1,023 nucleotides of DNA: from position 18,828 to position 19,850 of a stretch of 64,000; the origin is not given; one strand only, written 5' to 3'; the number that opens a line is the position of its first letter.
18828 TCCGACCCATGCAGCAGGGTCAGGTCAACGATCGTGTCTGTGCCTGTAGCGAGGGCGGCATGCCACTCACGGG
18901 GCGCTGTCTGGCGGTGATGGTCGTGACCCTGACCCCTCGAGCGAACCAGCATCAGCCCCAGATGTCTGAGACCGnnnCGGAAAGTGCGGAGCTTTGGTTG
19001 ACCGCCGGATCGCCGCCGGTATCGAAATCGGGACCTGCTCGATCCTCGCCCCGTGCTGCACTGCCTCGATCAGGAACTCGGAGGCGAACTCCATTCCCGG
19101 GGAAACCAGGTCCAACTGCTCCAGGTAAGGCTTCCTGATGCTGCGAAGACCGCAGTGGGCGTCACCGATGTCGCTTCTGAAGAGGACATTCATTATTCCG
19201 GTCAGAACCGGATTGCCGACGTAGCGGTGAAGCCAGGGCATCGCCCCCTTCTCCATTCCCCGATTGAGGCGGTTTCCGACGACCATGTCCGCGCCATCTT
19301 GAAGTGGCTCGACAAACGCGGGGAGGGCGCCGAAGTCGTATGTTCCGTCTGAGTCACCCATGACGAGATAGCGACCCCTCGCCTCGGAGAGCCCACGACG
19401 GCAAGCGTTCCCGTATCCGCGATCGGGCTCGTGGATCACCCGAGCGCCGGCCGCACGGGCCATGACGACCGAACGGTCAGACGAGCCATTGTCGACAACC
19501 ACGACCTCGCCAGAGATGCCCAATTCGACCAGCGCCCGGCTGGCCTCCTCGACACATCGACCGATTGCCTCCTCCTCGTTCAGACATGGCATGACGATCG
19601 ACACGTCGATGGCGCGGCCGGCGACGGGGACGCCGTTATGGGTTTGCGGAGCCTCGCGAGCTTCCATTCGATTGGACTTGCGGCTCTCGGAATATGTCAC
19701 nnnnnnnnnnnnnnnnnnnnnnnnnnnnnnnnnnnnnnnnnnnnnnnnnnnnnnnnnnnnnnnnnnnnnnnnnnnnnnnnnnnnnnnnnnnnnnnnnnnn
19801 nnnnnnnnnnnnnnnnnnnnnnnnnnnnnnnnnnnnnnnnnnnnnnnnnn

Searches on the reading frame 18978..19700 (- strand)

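Call 42: search_protein_families(library=ncbifam, proteins=[window:18978-19700:-], max_evalue=0.1)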
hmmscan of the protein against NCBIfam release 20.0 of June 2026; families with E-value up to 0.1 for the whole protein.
window:18978-19700:- (241 aa): 21 families
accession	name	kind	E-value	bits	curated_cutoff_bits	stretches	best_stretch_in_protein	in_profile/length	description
TIGR04182.1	glyco_TIGR04182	equivalog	1e-35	123.6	325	1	32-229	1-192/293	S-layer glycoprotein N-glycosyltransferase AglJ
NF041391.1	DPhHxTase_Halo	equivalog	3.5e-30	104.6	375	1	37-227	1-183/213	dolichyl-phosphate hexose transferase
NF058614.1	PPMAGASynPpgS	equivalog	4.2e-24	85.2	370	1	32-227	1-196/226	polyprenyl-phospho-N-acetylgalactosaminyl synthase PpgS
NF010496.0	PRK13915.1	equivalog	8.3e-15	54.6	262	1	29-119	29-127/307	glucosyl-3-phosphoglycerate synthase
TIGR04283.1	glyco_like_mftF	equivalog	5.3e-12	45.8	182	1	33-114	1-78/221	TIGR04283 family arsenosugar biosynthesis glycosyltransferase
NF007986.1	PRK10714.1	equivalog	2.6e-10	39.8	529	1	32-193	7-169/316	undecaprenyl-phosphate 4-deoxy-4-formamido-L-arabinose transferase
TIGR03965.1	mycofact_glyco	equivalog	6.4e-09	35.2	280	1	30-146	73-192/467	mycofactocin biosynthesis glycosyltransferase MftF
NF041875.1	EPS_EpsD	equivalog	1.4e-08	34.6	370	1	33-158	1-130/325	exopolysaccharide biosynthesis glycosyltransferase EpsD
TIGR03937.1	PgaC_IcaA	equivalog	3.9e-08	32.7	422.3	1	20-139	34-156/407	poly-beta-1,6-N-acetyl-D-glucosamine synthase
NF007482.0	PRK10073.1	equivalog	5.6e-07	28.9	423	1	32-120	7-97/334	glycosyltransferase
NF047588.1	GlcsyltransPgfSStrep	equivalog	1.2e-06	28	500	1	32-151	2-128/308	glycosyltransferase PgfS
TIGR03111.1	glyc2_xrt_Gpos1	hypoth_equivalog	9.9e-05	21.3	363.95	1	28-134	46-157/439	TIGR03111 family XrtG-associated glycosyltransferase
NF041865.1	EpsU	equivalog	0.00016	20.8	700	1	31-140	39-154/394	exopolysaccharide biosynthesis GT2 family glycosyltransferase EpsU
NF038302.1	EPS_HpsE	equivalog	0.00026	20.1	300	1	31-118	1-96/307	hormogonium polysaccharide biosynthesis glycosyltransferase HpsE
NF045692.1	OglycostaseCruG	equivalog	0.00038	19.5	600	1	27-83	37-90/386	2'-O-glycosyltransferase CruG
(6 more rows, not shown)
